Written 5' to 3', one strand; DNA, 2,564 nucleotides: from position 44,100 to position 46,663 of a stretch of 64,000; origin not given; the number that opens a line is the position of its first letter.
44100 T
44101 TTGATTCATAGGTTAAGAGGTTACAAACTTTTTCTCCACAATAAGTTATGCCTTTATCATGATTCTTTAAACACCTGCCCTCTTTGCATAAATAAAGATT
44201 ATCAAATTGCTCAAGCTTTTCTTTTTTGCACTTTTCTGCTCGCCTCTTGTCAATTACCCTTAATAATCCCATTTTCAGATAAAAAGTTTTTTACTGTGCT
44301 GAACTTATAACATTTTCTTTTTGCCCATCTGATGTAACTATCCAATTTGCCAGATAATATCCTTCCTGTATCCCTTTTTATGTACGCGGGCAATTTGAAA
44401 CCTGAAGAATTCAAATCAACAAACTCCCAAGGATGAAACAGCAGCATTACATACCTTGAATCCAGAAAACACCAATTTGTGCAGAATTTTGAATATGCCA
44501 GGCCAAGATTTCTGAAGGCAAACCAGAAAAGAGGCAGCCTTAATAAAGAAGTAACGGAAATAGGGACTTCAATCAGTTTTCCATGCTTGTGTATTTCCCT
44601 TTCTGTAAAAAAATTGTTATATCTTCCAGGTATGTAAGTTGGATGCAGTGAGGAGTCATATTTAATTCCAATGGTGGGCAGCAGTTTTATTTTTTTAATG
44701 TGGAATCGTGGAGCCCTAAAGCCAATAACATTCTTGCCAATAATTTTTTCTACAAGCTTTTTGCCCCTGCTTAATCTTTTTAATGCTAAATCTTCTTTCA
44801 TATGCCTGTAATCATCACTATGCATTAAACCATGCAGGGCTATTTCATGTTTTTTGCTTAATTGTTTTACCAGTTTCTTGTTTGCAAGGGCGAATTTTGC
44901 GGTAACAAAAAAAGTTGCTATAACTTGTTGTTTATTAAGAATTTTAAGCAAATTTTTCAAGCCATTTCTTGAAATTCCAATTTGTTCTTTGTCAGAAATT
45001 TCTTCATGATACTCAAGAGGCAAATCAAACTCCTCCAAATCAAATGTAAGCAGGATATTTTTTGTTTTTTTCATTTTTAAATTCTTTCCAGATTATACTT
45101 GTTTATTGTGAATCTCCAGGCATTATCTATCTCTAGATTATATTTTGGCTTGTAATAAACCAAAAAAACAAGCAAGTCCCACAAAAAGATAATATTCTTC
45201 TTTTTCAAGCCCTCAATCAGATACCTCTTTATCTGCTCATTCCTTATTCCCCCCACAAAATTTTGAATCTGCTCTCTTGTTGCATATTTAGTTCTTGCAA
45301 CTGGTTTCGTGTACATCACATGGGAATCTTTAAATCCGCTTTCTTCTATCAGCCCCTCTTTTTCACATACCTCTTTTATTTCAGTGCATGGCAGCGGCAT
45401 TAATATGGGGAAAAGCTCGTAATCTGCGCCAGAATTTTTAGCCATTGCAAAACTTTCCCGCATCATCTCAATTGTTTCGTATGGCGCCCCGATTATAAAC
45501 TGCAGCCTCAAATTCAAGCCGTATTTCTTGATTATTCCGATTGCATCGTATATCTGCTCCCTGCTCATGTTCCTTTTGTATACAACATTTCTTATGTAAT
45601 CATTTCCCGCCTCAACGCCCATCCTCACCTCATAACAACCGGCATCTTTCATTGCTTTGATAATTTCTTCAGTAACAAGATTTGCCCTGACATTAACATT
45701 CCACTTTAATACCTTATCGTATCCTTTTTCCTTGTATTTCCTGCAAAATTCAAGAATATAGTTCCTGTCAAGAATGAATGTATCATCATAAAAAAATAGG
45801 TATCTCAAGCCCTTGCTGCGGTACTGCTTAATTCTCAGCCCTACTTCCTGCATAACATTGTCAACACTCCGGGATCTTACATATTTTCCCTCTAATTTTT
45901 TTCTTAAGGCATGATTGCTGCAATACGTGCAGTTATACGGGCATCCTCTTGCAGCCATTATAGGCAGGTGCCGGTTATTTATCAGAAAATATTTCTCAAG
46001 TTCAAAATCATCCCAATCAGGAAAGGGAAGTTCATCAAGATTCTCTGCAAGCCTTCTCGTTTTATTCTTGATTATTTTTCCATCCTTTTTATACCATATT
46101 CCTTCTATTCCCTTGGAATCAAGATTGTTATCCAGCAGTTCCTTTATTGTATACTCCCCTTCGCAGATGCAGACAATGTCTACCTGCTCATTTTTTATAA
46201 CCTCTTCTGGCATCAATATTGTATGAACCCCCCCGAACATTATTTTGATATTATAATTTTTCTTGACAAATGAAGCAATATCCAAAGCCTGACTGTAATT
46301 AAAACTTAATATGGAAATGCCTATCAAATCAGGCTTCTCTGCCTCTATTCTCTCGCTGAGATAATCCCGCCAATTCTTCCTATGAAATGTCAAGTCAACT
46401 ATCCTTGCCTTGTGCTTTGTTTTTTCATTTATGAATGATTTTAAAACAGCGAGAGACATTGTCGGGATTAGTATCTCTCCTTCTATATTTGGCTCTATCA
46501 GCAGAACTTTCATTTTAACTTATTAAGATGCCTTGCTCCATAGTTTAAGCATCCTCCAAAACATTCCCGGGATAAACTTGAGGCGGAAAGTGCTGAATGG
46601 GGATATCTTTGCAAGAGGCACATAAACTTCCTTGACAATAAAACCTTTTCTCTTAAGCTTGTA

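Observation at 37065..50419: AglB-centred glycosylation island unusually rich in radical SAM enzymes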

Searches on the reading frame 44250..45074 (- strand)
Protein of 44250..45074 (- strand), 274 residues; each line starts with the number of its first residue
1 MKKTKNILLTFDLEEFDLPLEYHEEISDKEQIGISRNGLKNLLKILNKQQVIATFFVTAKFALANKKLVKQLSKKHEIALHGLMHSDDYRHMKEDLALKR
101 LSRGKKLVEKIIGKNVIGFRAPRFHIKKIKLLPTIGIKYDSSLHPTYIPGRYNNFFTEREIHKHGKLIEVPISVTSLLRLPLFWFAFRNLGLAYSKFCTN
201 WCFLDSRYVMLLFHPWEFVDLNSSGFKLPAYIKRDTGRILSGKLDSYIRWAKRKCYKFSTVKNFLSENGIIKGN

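Call 3: search_protein_families(library=pfam, proteins=[window:44250-45074:-], max_evalue=0.01)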
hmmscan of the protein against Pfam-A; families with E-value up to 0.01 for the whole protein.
window:44250-45074:- (274 aa): 3 families
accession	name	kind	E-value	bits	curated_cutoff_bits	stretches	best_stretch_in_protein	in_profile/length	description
PF01522.26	Polysacc_deac_1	-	7.6e-13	48.9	23.1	1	5-123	7-105/124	Polysaccharide deacetylase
PF11959.13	DUF3473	-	2.7e-05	24.6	29.6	1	161-218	23-84/130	Domain of unknown function (DUF3473)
PF22537.1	WbmS-like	-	0.00092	19.7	27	1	39-172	13-135/186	Polysaccharide deacetylase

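Call 5: search_protein_families(library=ncbifam, proteins=[window:44250-45074:-], max_evalue=0.001)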
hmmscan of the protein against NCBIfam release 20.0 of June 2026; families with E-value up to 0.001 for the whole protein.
window:44250-45074:- (274 aa): 8 families
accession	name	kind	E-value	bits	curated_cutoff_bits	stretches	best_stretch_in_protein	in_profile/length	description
TIGR03006.1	pepcterm_polyde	equivalog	3.3e-20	72.3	276.2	1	29-218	27-226/272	XrtA system polysaccharide deacetylase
TIGR02764.1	spore_ybaN_pdaB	equivalog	1.1e-11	44.9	237.4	1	36-128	18-110/191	polysaccharide deacetylase family sporulation protein PdaB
TIGR02873.1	spore_ylxY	hypoth_equivalog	8.4e-09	35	391.5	1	38-122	99-183/268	probable sporulation protein, polysaccharide deacetylase family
TIGR02884.1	spore_pdaA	equivalog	7.1e-08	32.4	298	1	40-127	53-141/224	delta-lactam-biosynthetic de-N-acetylase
TIGR04243.1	nodulat_NodB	equivalog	4.2e-07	29.7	240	1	42-122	20-101/197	chitooligosaccharide deacetylase NodB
TIGR03212.1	uraD_N-term-dom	equivalog_domain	7.6e-07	28.5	424.6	1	35-149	75-190/297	allantoinase PuuE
NF045822.1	PgAcgDacpgdA2_Bac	equivalog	0.0003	20.2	400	1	40-118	85-163/274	peptidoglycan-N-acetylglucosamine deacetylase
NF045820.1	PgAcgDacpgdA_Strep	equivalog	0.00076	18.4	800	0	41-122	285-366/463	peptidoglycan-N-acetylglucosamine deacetylase PgdA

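Call 96: search_solved_structures(query=window:44250-45074:-, max_evalue=0.001)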
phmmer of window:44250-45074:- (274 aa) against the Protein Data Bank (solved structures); distinct sequences matched with E-value up to 0.001: 6.
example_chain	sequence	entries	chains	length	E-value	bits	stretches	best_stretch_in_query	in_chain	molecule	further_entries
3rxz_A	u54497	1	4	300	9.1e-10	41.6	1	38-146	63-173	Polysaccharide deacetylase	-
3qbu_A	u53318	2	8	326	3.4e-05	26.5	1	36-149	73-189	Putative uncharacterized protein | peptidoglycan deacetylase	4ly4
1z7a_A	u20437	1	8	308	0.00023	23.8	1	35-147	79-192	conserved hypothetical protein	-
1ny1_A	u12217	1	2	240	0.00025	23.7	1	40-141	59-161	Probable polysaccharide deacetylase pdaA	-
1w1a_1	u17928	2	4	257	0.0003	23.5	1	40-141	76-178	PROBABLE POLYSACCHARIDE DEACETYLASE PDAA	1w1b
1w17_A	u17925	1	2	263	0.00032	23.4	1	40-141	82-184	PROBABLE POLYSACCHARIDE DEACETYLASE PDAA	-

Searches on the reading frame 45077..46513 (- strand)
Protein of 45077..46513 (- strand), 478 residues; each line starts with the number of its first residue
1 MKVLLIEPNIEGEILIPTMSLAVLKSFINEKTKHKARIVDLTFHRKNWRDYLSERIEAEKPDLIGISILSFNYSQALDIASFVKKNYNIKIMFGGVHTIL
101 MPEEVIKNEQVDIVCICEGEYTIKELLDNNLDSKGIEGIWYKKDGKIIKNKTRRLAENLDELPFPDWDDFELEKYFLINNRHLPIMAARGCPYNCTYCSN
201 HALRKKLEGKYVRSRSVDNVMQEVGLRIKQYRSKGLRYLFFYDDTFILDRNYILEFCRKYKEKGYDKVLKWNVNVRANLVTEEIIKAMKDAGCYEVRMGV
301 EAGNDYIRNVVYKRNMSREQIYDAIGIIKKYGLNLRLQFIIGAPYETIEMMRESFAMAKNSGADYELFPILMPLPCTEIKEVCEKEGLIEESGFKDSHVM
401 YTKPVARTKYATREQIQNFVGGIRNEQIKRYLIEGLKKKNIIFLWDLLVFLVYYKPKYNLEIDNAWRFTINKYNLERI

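Call 3: search_protein_families(library=pfam, proteins=[window:45077-46513:-], max_evalue=0.01)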
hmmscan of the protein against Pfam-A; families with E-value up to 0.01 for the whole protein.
window:45077-46513:- (478 aa): 3 families
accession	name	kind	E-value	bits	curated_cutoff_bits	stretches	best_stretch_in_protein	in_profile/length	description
PF04055.27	Radical_SAM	-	1.9e-20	74.2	29.5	1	188-356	4-164/166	Radical SAM superfamily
PF02310.24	B12-binding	-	8.2e-16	58.4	32.1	1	16-126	12-120/121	B12 binding domain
PF13353.11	Fer4_12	-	0.0007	20.4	22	1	188-282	12-100/137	4Fe-4S single cluster domain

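Call 5: search_protein_families(library=ncbifam, proteins=[window:45077-46513:-], max_evalue=0.001)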
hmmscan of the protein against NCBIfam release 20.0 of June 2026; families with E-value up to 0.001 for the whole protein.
window:45077-46513:- (478 aa): 31 families (the best 25 are shown)
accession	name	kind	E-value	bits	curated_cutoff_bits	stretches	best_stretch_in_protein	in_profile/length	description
TIGR03471.1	HpnJ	equivalog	4.3e-46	157.8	577.6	1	60-394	68-398/472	hopanoid biosynthesis associated radical SAM protein HpnJ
NF050148.1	rSAM_ApyD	equivalog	1.3e-37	129.6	750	1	37-353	52-358/645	RiPP biosynthesis radical SAM protein ApyD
TIGR02026.1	BchE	equivalog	1.3e-34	119.9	481.35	1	17-422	21-422/497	magnesium-protoporphyrin IX monomethyl ester anaerobic oxidative cyclase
TIGR04479.1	bcpD_PhpK_rSAM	subfamily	1.8e-31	109.1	600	1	18-364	72-412/504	PhpK family radical SAM P-methyltransferase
TIGR04072.2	rSAM_ladder_B12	equivalog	8.2e-30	103.8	360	1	19-405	19-394/443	lipid biosynthesis B12-binding/radical SAM protein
TIGR04013.1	B12_SAM_MJ_1487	hypoth_equivalog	1.2e-29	103.3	251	1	44-383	26-357/382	TIGR04013 family B12-binding domain/radical SAM domain-containing protein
TIGR04014.1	B12_SAM_MJ_0865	equivalog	2.4e-29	102.4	360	1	46-385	24-360/434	methyl-coenzyme M reductase glutamine C-methyltransferase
NF038361.1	rSAM_Sden_1168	equivalog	4.3e-28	98.2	575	1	33-389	113-479/560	Sden_1168 family B12-binding radical SAM P-methyltransferase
NF033712.0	B12_rSAM_KedN5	subfamily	1e-25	90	700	1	52-397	54-405/624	KedN5 family methylcobalamin-dependent radical SAM C-methyltransferase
NF033070.1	rSAM_AprD4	equivalog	5.6e-24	84.9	500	1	163-392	174-399/456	AprD4 family radical SAM diol-dehydratase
TIGR04385.1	B12_rSAM_cofa1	equivalog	9.1e-24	84.5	450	1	19-358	21-361/438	B12 lower ligand biosynthesis radical SAM protein BzaD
TIGR03975.1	rSAM_ocin_1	subfamily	2.5e-23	82.5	281.85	1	34-351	102-420/606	RiPP maturation radical SAM C-methyltransferase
TIGR04295.1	B12_rSAM_oligo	hypoth_equivalog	1.8e-19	69.7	400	1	90-324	104-326/422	TIGR04295 family B12-binding domain-containing radical SAM protein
NF045585.1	rSAM_slr0320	equivalog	2.9e-17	62.4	775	1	86-310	136-358/511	photosystem II high light acclimation radical SAM protein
TIGR04367.1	HpnR_B12_rSAM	equivalog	3.2e-17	62.2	650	1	31-352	34-346/490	hopanoid C-3 methylase HpnR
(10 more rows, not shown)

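Call 19: search_solved_structures(query=window:45077-46513:-, max_evalue=0.001)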
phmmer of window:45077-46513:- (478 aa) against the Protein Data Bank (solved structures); distinct sequences matched with E-value up to 0.001: 5.
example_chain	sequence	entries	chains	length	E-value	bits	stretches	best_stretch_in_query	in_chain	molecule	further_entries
6fd2_B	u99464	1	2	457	2.7e-20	75.9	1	185-393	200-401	Putative apramycin biosynthetic oxidoreductase 4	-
9ccb_A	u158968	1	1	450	2.6e-14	56.1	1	90-390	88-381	Radical SAM core domain-containing protein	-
5ul2_A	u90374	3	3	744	1.1e-10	44.2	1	19-342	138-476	OxsB protein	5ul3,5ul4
9n1b_A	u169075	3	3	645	1.6e-08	37.1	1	108-416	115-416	Radical SAM protein | Radical SAM enzyme CysS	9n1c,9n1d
7kdx_A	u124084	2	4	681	3.8e-07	32.5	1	60-215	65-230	Methyltransferase TokK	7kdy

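Call 22: find_homologous_proteins(query=window:45077-46513:-, max_evalue=1e-10)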
Query window:45077-46513:- (478 aa): 1702 proteins with E <= 1e-10 among 8000 candidates; the best 120 are listed.
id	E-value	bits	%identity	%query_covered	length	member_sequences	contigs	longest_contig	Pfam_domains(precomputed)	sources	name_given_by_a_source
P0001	0.0e+0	1088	100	100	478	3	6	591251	PF04055.28,PF02310.25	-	-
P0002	8.1e-242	821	72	100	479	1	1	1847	PF04055.28,PF02310.25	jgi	jgi:radical SAM superfamily enzyme YgiQ (UPF0313 family)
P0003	3.4e-239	813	73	100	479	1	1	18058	PF04055.28,PF02310.25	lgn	-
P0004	5.8e-237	805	72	100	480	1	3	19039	PF04055.28,PF02310.25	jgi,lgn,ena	jgi:radical SAM superfamily enzyme YgiQ (UPF0313 family)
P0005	2.5e-235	800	70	100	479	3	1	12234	PF04055.28,PF02310.25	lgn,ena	-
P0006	3.7e-233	793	71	100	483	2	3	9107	PF04055.28,PF02310.25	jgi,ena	-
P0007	1.3e-230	784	70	100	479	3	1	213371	PF04055.28,PF02310.25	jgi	-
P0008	5.1e-230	782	69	100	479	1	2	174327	PF04055.28,PF02310.25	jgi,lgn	jgi:radical SAM superfamily enzyme YgiQ (UPF0313 family)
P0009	1.7e-229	781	71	100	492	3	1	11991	PF04055.28,PF02310.25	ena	-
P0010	4.4e-229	779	69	100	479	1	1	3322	PF04055.28,PF02310.25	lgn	-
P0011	6.0e-229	779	71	100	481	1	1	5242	PF04055.28,PF02310.25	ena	-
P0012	7.4e-228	775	67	100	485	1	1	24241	PF04055.28,PF02310.25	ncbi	-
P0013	1.0e-226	771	69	100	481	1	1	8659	PF04055.28,PF02310.25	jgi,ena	-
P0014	1.4e-226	771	71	100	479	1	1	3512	PF04055.28,PF02310.25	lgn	-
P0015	2.4e-226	770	69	100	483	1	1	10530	PF04055.28,PF02310.25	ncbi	-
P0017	4.3e-226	769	69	100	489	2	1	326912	PF04055.28,PF02310.25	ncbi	-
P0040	4.0e-221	753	66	100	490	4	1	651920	PF04055.28,PF02310.25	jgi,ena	-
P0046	1.3e-220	751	66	100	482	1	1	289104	PF04055.28,PF02310.25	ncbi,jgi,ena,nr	ncbi:B12-binding domain-containing radical SAM protein [Candidatus Pacearchaeota archaeon]|nr:B12-bi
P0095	1.8e-192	659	59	100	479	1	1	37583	PF04055.28,PF02310.25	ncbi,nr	ncbi:MAG: radical SAM protein [Candidatus Brocadiaceae bacterium]|nr:radical SAM protein [Candidatus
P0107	2.3e-187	642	59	100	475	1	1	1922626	PF04055.28,PF02310.25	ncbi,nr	ncbi:MAG: radical SAM protein [Thermoplasmatales archaeon]|nr:MAG: radical SAM protein [Thermoplasma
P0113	3.5e-185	634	57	100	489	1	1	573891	PF04055.28,PF02310.25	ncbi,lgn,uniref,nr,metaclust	ncbi:B12-binding domain-containing radical SAM protein [Desulfobacula phenolica]|uniref:Radical SAM 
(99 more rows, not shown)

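Call 23: find_encoding_contigs(protein=P0113, flank=8000, max_places=2)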
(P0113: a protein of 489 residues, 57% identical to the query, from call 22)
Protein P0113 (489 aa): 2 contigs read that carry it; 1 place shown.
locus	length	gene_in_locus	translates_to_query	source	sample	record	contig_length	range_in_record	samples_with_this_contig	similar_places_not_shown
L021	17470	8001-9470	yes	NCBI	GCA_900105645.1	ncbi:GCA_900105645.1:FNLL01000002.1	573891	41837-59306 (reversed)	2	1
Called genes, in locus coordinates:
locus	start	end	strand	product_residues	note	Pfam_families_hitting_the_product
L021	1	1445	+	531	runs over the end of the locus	-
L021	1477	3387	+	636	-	PF00483:NTP_transferase, PF12804:NTP_transf_3, PF13242:Hydrolase_like, PF13419:HAD_2 (weak)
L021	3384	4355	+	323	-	PF00288:GHMP_kinases_N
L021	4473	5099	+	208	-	PF02698:DUF218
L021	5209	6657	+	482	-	PF02310:B12-binding, PF04055:Radical_SAM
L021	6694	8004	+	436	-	PF04055:Radical_SAM, PF13353:Fer4_12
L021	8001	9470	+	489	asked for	PF02310:B12-binding, PF04055:Radical_SAM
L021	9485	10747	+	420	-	PF01041:DegT_DnrJ_EryC1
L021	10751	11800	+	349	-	PF13353:Fer4_12 (weak), PF04055:Radical_SAM, PF13186:SPASM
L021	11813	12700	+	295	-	PF00106:adh_short, PF13561:adh_short_C2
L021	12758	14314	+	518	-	PF02310:B12-binding, PF04055:Radical_SAM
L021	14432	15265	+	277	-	PF05050:Methyltransf_21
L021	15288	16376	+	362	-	PF13353:Fer4_12 (weak), PF04055:Radical_SAM, PF13186:SPASM (weak)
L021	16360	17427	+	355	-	PF04055:Radical_SAM, PF13186:SPASM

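Call 24: find_encoding_contigs(protein=P0107, flank=8000, max_places=2)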
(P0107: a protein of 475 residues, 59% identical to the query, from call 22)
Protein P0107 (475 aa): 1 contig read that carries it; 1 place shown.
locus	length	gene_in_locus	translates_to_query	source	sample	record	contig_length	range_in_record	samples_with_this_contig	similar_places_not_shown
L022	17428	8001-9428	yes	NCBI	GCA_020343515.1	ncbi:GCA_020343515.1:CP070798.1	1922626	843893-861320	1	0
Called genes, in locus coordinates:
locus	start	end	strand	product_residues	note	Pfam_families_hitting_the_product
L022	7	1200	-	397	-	PF00180:Iso_dh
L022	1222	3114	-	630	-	PF02629:CoA_binding (weak), PF00549:Ligase_CoA, PF00285:Citrate_synt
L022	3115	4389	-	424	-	PF08442:ATP-grasp_2, PF24948:Citrate_synth_N, PF16114:Citrate_bind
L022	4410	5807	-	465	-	PF00330:Aconitase, PF28406:AcnX_3rd (weak), PF00694:Aconitase_C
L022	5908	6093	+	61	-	-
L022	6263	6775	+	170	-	-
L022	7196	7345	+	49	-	-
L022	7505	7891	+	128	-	PF03625:DUF302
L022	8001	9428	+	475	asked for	PF02310:B12-binding, PF04055:Radical_SAM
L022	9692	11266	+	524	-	-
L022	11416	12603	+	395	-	PF13620:CarboxypepD_reg (weak)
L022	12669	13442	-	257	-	PF01135:PCMT, PF01596:Methyltransf_3, PF08704:GCD14, PF05175:MTS (weak), PF06325:PrmA (weak), PF13847:Methyltransf_31, PF08241:Methyltransf_11 (weak), PF13649:Methyltransf_25, +4 more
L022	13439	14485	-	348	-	PF04055:Radical_SAM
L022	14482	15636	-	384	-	PF19094:EMC6_arch (weak)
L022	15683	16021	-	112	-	-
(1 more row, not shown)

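Call 25: find_encoding_contigs(protein=P0046, flank=8000, max_places=2)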
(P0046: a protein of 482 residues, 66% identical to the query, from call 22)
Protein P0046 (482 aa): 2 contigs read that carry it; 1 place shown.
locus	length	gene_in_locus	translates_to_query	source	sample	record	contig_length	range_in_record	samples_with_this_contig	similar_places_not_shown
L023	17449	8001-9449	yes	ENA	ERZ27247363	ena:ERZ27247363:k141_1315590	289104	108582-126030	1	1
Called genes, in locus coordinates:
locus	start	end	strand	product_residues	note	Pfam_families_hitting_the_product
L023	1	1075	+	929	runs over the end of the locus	PF02516:STT3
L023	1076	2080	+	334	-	PF00953:Glycos_transf_4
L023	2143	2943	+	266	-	PF00535:Glycos_transf_2, PF13641:Glyco_tranf_2_3 (weak)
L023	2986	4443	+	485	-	PF02310:B12-binding, PF04055:Radical_SAM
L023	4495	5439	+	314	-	PF03706:LPG_synthase_TM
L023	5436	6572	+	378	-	-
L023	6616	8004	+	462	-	PF02310:B12-binding, PF04055:Radical_SAM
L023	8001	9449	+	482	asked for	PF02310:B12-binding, PF04055:Radical_SAM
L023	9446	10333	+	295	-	PF01663:Phosphodiest (weak)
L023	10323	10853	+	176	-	PF13489:Methyltransf_23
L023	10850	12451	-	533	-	PF03901:Glyco_transf_22 (weak), PF13231:PMT_2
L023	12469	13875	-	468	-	PF00294:PfkB, PF01467:CTP_transf_like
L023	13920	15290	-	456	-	PF01075:Glyco_transf_9, PF00293:NUDIX, PF14815:NUDIX_4 (weak)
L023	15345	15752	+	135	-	PF05014:Nuc_deoxyrib_tr, PF15891:Nuc_deoxyri_tr2 (weak)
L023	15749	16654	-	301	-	PF00535:Glycos_transf_2, PF13641:Glyco_tranf_2_3, PF13632:Glyco_trans_2_3 (weak)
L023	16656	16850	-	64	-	PF21485:IF5A-like_N (weak)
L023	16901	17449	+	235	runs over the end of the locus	PF02568:ThiI (faint), PF06508:QueC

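Call 27: find_encoding_contigs(protein=P0095, flank=9000, max_places=1)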
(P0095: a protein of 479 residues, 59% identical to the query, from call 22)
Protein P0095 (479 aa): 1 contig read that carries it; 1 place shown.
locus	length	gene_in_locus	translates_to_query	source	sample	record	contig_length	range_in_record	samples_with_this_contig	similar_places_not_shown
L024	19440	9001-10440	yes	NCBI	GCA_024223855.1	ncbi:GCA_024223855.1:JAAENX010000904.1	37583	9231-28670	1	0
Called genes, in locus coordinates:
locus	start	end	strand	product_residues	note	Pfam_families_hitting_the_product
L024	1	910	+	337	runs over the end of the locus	PF00288:GHMP_kinases_N, PF08544:GHMP_kinases_C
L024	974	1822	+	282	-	PF00106:adh_short, PF13561:adh_short_C2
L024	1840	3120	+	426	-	PF04055:Radical_SAM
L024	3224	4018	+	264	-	PF02698:DUF218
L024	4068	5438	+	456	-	-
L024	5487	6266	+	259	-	PF03848:TehB (weak), PF05175:MTS (faint), PF13489:Methyltransf_23, PF05401:NodS (weak), PF13847:Methyltransf_31, PF08241:Methyltransf_11, PF08242:Methyltransf_12, PF13649:Methyltransf_25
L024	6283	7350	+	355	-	PF04055:Radical_SAM, PF13186:SPASM (weak)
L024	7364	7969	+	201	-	PF13489:Methyltransf_23, PF07021:MetW (weak), PF08241:Methyltransf_11, PF08242:Methyltransf_12, PF13649:Methyltransf_25 (weak), PF13847:Methyltransf_31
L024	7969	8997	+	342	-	PF03706:LPG_synthase_TM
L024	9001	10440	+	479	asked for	PF02310:B12-binding, PF04055:Radical_SAM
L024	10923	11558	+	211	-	PF02698:DUF218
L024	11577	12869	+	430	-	PF13353:Fer4_12 (weak), PF04055:Radical_SAM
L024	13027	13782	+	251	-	PF00106:adh_short, PF13561:adh_short_C2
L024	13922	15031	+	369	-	PF04055:Radical_SAM, PF13186:SPASM (weak)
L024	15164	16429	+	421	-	-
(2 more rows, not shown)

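Call 28: find_encoding_contigs(protein=P0040, flank=10000, max_places=1)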
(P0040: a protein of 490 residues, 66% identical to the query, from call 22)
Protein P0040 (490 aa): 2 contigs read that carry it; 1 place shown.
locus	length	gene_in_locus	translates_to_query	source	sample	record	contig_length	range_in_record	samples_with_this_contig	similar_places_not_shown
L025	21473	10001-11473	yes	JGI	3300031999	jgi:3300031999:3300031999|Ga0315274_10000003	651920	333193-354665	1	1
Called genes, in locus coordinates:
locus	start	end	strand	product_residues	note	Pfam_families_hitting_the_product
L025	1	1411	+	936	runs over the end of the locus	PF01839:FG-GAP (faint), PF13517:FG-GAP_3, PF16656:Pur_ac_phosph_N (weak)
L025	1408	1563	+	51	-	-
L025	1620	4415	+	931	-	PF02516:STT3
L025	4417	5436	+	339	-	PF00953:Glycos_transf_4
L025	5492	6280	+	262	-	PF00535:Glycos_transf_2, PF13641:Glyco_tranf_2_3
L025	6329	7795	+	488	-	PF02310:B12-binding, PF04055:Radical_SAM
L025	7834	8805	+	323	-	PF03706:LPG_synthase_TM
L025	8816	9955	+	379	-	-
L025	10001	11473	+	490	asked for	PF02310:B12-binding, PF04055:Radical_SAM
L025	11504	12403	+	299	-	PF01663:Phosphodiest (weak)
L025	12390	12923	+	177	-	PF13489:Methyltransf_23 (weak)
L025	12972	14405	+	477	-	PF02310:B12-binding, PF04055:Radical_SAM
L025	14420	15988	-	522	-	PF02366:PMT, PF13231:PMT_2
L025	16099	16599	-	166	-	PF01467:CTP_transf_like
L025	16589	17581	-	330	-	PF00294:PfkB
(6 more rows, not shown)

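Call 29: find_encoding_contigs(protein=P0017, flank=10000, max_places=1)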
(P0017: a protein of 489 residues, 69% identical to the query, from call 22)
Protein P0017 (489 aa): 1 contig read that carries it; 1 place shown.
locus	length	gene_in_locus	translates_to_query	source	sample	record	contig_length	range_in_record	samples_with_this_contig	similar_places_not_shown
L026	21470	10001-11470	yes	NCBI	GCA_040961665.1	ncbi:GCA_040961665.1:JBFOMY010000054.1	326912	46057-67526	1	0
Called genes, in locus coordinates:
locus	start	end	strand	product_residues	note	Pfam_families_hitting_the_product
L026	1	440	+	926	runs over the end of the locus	PF02516:STT3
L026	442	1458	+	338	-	PF00953:Glycos_transf_4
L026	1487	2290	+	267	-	PF13641:Glyco_tranf_2_3, PF00535:Glycos_transf_2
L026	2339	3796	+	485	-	PF02310:B12-binding, PF04055:Radical_SAM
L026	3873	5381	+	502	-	PF02310:B12-binding, PF04055:Radical_SAM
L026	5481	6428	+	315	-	PF03706:LPG_synthase_TM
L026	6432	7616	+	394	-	-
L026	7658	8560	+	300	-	PF01663:Phosphodiest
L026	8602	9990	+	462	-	PF02310:B12-binding, PF04055:Radical_SAM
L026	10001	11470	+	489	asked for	PF02310:B12-binding, PF04055:Radical_SAM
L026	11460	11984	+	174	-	PF13489:Methyltransf_23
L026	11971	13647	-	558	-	PF13231:PMT_2, PF02366:PMT (weak)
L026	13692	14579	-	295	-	PF00535:Glycos_transf_2, PF13641:Glyco_tranf_2_3, PF13506:Glyco_transf_21 (weak)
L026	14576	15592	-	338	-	PF00288:GHMP_kinases_N, PF08544:GHMP_kinases_C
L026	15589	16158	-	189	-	PF13580:SIS_2, PF01380:SIS (weak)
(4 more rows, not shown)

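Call 30: search_protein_families(library=pfam, proteins=[L023:5436-6572:+, L023:9446-10333:+], max_evalue=0.01)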
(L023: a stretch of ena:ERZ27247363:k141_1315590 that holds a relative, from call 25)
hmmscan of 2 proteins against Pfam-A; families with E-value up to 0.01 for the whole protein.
L023:5436-6572:+ (378 aa): 0 families

L023:9446-10333:+ (295 aa): 1 family
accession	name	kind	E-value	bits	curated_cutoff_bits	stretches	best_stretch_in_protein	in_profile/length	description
PF01663.27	Phosphodiest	-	2.6e-10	40.8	23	1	124-181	159-230/342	Type I phosphodiesterase / nucleotide pyrophosphatase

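Call 57: search_protein_families(library=ncbifam, proteins=[L023:10323-10853:+], max_evalue=0.01)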
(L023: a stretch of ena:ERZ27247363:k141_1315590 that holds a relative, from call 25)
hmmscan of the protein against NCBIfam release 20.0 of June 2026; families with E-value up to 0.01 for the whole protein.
L023:10323-10853:+ (176 aa): 5 families
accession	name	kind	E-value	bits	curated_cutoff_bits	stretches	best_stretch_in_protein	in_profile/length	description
TIGR02072.1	BioC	equivalog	0.00011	22.1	184.95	1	36-92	34-92/244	malonyl-ACP O-methyltransferase BioC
TIGR01983.1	UbiG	equivalog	0.00077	18.8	102.95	0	20-72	32-85/228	bifunctional 2-polyprenyl-6-hydroxyphenol methylase/3-demethylubiquinol 3-O-methyltransferase UbiG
TIGR02021.1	BchM-ChlM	equivalog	0.0022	17.4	158.9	0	82-156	122-200/218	magnesium protoporphyrin IX methyltransferase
TIGR04345.1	ovoA_Cterm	equivalog_domain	0.0032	17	170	0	83-158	139-214/242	putative 4-mercaptohistidine N1-methyltransferase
NF045667.1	MTase_DVU1556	equivalog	0.0077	15.7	155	1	27-78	13-65/213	DVU_1556 family methyltransferase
